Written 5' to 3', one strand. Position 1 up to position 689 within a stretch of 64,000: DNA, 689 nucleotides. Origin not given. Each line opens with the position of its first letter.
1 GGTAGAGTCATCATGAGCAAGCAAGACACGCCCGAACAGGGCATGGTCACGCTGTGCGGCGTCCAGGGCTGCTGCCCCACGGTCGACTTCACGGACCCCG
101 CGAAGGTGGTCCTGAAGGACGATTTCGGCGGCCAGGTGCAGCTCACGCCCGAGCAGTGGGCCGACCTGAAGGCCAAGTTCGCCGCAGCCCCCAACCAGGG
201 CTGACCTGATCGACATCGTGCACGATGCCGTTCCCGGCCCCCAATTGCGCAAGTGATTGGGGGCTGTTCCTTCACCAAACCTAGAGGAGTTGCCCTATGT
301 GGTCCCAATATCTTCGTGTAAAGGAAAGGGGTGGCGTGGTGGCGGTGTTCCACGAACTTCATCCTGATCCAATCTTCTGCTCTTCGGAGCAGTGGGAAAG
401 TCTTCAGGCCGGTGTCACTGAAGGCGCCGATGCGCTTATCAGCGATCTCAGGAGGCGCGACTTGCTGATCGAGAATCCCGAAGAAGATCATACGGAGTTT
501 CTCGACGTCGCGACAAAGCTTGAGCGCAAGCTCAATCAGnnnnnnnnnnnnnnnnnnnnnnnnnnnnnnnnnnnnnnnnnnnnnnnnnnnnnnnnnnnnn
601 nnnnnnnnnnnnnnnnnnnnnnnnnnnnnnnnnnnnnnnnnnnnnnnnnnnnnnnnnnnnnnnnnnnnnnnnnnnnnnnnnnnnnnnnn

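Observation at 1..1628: Cys-rich small ORF, hairpin and radical SAM/SPASM maturase: candidate peptide/protein modification cassette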

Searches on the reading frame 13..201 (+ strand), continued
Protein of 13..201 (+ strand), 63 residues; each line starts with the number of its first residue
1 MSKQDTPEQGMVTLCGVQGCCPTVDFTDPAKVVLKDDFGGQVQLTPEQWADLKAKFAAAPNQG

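Call 43: search_protein_families(library=pfam, proteins=[P0399, P0355, P0373, P0387, P0416], max_evalue=10)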
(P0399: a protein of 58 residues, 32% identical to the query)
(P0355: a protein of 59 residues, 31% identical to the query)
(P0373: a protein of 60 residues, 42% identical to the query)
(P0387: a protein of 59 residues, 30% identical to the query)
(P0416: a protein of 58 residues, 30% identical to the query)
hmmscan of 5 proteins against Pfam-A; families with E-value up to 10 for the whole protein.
P0399 (58 aa): 1 family
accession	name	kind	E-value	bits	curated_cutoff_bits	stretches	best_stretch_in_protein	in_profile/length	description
PF04149.17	DUF397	-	0.027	15.1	24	1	17-53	17-55/55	Domain of unknown function (DUF397)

P0355 (59 aa): 1 family
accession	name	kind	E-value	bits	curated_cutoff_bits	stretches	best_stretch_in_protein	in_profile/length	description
PF04149.17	DUF397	-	0.068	13.8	24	1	36-54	37-55/55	Domain of unknown function (DUF397)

P0373 (60 aa): 0 families

P0387 (59 aa): 2 families
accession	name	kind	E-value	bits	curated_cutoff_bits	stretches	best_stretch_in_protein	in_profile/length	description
PF04149.17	DUF397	-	0.076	13.6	24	1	31-54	29-55/55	Domain of unknown function (DUF397)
PF21305.2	type_II_gspD_N0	-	0.25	11.7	27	1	22-44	16-38/71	GspD-like, N0 domain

P0416 (58 aa): 2 families
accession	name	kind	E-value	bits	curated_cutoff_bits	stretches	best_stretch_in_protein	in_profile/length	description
PF04149.17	DUF397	-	0.15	12.7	24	1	35-53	37-55/55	Domain of unknown function (DUF397)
PF21305.2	type_II_gspD_N0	-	0.19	12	27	1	21-43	16-38/71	GspD-like, N0 domain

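Call 67: find_encoding_contigs(protein=P0386, flank=4000, max_places=1)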
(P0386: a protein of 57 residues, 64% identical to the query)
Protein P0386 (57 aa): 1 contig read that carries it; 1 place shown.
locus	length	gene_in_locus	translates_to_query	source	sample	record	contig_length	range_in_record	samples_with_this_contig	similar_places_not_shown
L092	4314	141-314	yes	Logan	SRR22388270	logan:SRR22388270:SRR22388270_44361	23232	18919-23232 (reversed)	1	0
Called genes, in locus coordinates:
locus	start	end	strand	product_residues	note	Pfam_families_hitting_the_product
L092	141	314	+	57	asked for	-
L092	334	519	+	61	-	PF04945:YHS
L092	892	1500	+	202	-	PF13529:Peptidase_C39_2 (weak)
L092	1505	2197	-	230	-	-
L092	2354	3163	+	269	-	-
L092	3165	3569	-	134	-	-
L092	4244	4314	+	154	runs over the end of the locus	PF03449:GreA_GreB_N, PF01272:GreA_GreB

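Call 68: find_encoding_contigs(protein=P0223, flank=4000, max_places=1)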
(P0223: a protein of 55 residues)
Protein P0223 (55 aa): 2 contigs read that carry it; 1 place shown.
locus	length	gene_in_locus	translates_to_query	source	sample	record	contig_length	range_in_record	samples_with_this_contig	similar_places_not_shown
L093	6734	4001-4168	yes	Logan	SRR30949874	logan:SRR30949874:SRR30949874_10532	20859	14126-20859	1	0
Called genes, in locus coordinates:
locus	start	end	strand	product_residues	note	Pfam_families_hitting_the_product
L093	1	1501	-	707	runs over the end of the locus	-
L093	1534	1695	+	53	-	-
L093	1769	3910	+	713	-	PF02629:CoA_binding, PF13380:CoA_binding_2, PF13607:Succ_CoA_lig, PF19045:Ligase_CoA_2, PF13549:ATP-grasp_5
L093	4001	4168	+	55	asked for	-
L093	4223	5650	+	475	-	PF04055:Radical_SAM, PF13353:Fer4_12 (weak)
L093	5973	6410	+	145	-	PF01048:PNP_UDP_1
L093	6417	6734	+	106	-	?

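Call 69: find_encoding_contigs(protein=P0351, flank=4000, max_places=1)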
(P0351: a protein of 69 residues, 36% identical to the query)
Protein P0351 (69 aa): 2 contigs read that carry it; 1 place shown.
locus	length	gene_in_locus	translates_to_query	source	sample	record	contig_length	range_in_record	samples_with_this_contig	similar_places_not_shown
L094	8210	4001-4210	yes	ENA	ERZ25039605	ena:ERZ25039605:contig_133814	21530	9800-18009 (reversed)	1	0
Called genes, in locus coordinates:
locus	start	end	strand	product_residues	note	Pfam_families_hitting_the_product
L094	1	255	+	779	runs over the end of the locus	PF11992:TgpA_N, PF01841:Transglut_core, PF13559:DUF4129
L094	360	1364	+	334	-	PF16697:Yop-YscD_cpl, PF00498:FHA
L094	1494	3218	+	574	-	PF02511:Thy1 (faint)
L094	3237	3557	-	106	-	-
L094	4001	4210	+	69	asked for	-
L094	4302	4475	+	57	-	-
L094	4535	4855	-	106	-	PF02583:Trns_repr_metal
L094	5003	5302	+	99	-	PF00403:HMA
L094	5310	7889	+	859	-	PF00122:E1-E2_ATPase, PF00702:Hydrolase, PF08282:Hydrolase_3 (faint)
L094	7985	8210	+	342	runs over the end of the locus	-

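Call 70: find_encoding_contigs(protein=P0394, flank=4000, max_places=1)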
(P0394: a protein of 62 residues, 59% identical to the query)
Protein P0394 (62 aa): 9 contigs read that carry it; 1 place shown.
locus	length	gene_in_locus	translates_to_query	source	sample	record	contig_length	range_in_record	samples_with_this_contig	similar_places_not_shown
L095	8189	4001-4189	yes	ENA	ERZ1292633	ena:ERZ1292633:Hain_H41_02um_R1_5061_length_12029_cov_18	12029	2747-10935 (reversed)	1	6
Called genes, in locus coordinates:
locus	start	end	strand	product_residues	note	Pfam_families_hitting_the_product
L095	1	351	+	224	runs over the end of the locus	PF01797:Y1_Tnp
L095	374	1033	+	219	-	-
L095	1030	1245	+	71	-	-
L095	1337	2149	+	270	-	-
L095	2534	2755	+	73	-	PF04149:DUF397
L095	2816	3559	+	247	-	PF01738:DLH (faint), PF12146:Hydrolase_4 (weak), PF00561:Abhydrolase_1 (weak), PF12697:Abhydrolase_6 (weak), PF00326:Peptidase_S9 (faint)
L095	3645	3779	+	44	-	-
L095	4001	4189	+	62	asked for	-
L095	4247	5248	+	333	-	PF04055:Radical_SAM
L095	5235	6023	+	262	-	PF01048:PNP_UDP_1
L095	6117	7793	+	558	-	PF00005:ABC_tran, PF00006:ATP-synt_ab (faint), PF02463:SMC_N (faint), PF13304:AAA_21 (faint), PF12848:ABC_tran_Xtn (weak), PF00005:ABC_tran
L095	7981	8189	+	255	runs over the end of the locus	PF23023:Anti-Pycsar_Apyc1 (faint), PF12706:Lactamase_B_2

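Call 86: search_protein_families(library=padloc, proteins=[window:13-201:+], max_evalue=0.001)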
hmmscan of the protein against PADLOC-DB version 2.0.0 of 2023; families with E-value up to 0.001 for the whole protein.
window:13-201:+ (63 aa): 0 families

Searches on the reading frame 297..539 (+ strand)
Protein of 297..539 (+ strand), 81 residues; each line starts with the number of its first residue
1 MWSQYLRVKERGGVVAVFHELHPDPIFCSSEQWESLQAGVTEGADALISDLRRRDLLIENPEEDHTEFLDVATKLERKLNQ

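Call 82: search_protein_families(library=pfam, proteins=[window:297-539:+], max_evalue=10)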
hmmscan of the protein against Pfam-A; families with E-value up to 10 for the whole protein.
seq(81 aa): 0 families
